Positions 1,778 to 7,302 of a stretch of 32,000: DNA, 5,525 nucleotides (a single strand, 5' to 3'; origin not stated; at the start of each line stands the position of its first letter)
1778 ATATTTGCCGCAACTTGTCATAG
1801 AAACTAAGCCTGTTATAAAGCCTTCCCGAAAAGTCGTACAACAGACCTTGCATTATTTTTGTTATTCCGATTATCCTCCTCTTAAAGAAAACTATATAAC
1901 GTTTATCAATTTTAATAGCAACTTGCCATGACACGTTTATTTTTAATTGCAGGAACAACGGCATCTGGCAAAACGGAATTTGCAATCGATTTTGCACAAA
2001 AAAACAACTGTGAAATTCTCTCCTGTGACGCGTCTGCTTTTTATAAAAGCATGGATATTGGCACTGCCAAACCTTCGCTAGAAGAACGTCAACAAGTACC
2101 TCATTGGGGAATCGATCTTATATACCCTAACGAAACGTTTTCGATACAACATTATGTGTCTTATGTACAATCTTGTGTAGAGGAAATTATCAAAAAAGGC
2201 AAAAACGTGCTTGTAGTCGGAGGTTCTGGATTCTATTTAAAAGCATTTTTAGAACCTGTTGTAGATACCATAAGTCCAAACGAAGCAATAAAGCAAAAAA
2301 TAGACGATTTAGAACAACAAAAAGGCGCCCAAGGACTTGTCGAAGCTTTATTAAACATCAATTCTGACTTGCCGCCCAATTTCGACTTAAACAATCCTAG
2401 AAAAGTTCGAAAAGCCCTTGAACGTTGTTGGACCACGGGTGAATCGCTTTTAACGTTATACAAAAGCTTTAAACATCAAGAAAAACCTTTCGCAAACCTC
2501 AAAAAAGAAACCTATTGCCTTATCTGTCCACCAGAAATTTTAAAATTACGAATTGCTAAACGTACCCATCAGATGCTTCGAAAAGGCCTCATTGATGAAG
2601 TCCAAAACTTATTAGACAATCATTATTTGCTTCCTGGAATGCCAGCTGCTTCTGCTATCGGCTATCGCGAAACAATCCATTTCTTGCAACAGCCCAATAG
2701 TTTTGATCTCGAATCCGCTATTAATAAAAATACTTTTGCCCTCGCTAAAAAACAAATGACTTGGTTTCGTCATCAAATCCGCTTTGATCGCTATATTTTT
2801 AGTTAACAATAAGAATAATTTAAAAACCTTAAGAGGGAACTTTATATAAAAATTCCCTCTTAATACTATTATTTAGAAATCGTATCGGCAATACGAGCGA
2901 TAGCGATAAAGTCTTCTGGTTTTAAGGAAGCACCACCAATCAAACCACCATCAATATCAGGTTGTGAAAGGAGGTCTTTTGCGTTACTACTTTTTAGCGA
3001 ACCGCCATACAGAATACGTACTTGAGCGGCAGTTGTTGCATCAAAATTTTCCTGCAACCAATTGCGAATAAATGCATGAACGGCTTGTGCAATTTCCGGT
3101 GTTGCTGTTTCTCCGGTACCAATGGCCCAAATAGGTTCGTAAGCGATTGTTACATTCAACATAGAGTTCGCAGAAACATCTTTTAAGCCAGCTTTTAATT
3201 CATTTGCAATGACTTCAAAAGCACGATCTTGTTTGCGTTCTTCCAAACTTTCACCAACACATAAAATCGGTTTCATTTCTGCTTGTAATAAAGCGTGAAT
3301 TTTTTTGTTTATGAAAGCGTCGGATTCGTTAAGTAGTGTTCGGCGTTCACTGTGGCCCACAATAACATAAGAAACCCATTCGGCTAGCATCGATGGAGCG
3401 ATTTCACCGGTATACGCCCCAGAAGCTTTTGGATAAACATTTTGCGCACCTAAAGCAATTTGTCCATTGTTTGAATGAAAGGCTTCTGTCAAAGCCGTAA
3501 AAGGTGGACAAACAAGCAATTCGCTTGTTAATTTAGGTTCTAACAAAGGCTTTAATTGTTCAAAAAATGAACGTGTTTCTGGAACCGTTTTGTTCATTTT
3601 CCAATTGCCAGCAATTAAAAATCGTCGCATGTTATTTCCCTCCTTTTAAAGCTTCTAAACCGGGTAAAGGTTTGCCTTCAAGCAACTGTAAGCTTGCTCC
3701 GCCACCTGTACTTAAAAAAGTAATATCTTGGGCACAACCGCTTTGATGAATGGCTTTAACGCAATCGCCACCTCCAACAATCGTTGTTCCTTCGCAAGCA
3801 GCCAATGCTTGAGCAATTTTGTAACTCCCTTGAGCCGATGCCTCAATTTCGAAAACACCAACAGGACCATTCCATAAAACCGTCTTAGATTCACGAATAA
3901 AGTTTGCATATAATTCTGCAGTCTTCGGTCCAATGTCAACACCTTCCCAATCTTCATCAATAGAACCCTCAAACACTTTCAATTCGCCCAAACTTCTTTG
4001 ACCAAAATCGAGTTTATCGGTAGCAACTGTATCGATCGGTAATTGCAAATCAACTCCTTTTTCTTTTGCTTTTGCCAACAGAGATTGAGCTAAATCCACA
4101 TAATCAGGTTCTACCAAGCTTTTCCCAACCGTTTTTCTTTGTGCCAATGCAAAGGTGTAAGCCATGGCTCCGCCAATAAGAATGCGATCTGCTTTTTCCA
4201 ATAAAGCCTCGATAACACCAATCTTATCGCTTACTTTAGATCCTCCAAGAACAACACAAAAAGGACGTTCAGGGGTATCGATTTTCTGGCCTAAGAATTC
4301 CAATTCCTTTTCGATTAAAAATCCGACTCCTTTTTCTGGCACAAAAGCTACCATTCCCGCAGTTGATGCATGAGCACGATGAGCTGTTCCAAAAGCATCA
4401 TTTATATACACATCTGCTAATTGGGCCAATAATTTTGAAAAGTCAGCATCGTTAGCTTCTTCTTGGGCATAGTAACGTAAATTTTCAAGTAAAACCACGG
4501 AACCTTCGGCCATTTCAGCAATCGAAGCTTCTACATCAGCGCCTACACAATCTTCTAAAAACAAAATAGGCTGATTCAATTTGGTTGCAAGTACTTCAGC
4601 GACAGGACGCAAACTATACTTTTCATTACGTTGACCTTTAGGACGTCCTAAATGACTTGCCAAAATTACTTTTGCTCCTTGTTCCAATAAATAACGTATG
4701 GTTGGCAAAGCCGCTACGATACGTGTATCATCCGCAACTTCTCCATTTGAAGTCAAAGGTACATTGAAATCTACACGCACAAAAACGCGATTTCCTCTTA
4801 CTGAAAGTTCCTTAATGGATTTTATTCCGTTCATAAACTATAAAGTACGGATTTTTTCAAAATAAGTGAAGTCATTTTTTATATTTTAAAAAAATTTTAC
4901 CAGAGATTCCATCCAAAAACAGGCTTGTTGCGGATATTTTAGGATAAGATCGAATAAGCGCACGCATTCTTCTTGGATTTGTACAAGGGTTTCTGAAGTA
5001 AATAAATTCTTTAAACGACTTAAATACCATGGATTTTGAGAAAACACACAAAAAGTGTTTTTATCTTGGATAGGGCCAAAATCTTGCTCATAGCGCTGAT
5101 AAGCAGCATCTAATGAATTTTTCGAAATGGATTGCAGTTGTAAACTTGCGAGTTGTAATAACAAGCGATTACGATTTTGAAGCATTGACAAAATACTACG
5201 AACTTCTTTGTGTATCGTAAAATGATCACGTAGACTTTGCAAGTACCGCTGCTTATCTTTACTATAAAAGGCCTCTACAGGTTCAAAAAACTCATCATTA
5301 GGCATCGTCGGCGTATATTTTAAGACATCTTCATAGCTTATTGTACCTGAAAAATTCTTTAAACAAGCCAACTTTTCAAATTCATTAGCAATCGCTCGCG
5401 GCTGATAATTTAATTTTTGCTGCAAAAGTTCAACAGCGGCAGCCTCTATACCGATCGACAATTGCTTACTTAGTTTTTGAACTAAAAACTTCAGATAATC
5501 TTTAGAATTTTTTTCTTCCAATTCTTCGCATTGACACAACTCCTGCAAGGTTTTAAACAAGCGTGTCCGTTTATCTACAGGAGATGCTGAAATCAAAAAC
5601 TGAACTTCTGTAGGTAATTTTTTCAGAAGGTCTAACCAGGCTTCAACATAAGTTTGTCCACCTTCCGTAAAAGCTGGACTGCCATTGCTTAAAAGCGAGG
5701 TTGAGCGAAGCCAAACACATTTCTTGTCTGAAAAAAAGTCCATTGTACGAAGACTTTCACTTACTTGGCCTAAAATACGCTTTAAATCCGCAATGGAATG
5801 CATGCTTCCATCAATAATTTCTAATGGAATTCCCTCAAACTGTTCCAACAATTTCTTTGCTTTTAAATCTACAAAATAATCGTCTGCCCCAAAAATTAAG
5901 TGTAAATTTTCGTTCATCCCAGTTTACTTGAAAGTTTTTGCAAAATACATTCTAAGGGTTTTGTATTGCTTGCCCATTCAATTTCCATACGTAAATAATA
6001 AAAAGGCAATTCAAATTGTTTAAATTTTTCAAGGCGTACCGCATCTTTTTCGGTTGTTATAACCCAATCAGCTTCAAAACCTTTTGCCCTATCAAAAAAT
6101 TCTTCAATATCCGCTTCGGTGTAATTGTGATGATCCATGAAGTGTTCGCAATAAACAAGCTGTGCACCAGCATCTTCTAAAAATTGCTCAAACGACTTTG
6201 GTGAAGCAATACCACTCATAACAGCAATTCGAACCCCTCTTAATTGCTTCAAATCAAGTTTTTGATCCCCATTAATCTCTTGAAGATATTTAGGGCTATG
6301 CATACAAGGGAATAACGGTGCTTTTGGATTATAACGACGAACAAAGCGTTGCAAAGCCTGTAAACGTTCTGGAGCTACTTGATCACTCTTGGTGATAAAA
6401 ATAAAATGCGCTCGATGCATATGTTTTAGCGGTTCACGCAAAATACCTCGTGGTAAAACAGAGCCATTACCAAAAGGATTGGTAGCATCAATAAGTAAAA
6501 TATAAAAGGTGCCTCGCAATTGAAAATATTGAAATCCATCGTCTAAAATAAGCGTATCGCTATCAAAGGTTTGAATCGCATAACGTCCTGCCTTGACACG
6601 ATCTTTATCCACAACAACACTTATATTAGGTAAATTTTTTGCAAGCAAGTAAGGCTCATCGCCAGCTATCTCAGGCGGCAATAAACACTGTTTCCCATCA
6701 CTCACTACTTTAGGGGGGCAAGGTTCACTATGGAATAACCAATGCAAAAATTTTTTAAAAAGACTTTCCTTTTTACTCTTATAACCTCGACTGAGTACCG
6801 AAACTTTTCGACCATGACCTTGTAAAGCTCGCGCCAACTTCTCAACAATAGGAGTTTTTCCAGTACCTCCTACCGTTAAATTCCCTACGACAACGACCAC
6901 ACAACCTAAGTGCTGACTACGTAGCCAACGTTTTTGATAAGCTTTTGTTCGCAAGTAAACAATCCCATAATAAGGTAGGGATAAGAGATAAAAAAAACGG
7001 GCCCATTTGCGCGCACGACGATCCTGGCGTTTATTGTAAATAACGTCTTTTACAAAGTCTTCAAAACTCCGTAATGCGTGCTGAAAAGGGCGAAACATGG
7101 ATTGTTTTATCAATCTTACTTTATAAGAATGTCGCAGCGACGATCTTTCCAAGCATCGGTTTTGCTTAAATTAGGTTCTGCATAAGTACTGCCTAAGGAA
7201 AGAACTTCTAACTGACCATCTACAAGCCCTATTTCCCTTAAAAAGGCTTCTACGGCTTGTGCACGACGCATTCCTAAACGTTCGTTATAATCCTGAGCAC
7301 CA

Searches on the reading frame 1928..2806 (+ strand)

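Call 9: search_protein_families(library=pfam, proteins=[window:1928-2806:+], max_evalue=0.001)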
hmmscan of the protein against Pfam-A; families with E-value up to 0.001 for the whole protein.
window:1928-2806:+ (292 aa): 3 families
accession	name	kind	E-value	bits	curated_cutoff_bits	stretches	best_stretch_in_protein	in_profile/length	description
PF01715.23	IPPT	-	1.1e-60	205.8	23.6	1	38-283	2-243/243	IPP transferase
PF01745.22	IPT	-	7.3e-07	29.3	20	1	3-101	2-100/233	Isopentenyl transferase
PF13238.12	AAA_18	-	2.3e-05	25.3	29.4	0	158-213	57-112/128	AAA domain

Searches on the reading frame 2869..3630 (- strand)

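Call 9: search_protein_families(library=pfam, proteins=[window:2869-3630:-], max_evalue=0.001)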
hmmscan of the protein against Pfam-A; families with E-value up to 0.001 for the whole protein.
window:2869-3630:- (253 aa): 1 family
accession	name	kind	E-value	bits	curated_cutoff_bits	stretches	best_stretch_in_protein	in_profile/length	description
PF00121.24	TIM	-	1.1e-92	310.5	20.1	1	5-247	2-244/245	Triosephosphate isomerase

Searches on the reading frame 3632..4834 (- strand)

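Call 9: search_protein_families(library=pfam, proteins=[window:3632-4834:-], max_evalue=0.001)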
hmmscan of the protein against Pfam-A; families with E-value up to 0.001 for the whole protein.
window:3632-4834:- (400 aa): 1 family
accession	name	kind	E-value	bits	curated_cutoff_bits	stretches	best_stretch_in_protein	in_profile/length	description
PF00162.24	PGK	-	5.6e-150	500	27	1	7-388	1-379/379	Phosphoglycerate kinase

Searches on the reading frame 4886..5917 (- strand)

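Call 9: search_protein_families(library=pfam, proteins=[window:4886-5917:-], max_evalue=0.001)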
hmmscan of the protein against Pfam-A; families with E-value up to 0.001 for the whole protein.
window:4886-5917:- (343 aa): 1 family
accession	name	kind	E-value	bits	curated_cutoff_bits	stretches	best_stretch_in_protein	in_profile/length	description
PF06144.19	DNA_pol3_delta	-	2e-08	34.7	21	1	7-126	2-116/124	DNA polymerase III, delta subunit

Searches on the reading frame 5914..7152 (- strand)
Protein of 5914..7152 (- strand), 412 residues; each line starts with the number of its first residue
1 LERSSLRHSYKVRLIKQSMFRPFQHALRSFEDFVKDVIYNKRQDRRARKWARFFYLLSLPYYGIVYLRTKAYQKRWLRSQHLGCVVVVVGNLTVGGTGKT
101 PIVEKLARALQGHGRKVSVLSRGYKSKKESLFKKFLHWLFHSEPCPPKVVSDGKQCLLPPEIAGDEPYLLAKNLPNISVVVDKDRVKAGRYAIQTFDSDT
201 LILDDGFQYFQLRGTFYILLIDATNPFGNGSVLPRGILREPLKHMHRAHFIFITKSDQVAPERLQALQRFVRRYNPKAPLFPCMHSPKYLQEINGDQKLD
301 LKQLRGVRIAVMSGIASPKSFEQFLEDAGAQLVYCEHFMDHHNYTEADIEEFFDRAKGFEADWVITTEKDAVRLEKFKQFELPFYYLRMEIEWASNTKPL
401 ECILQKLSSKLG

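Call 9: search_protein_families(library=pfam, proteins=[window:5914-7152:-], max_evalue=0.001)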
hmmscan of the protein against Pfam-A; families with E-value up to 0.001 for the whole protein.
window:5914-7152:- (412 aa): 1 family
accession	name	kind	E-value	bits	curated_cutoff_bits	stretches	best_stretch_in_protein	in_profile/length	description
PF02606.20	LpxK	-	2.7e-83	280.2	27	1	51-406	2-326/328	Tetraacyldisaccharide-1-P 4'-kinase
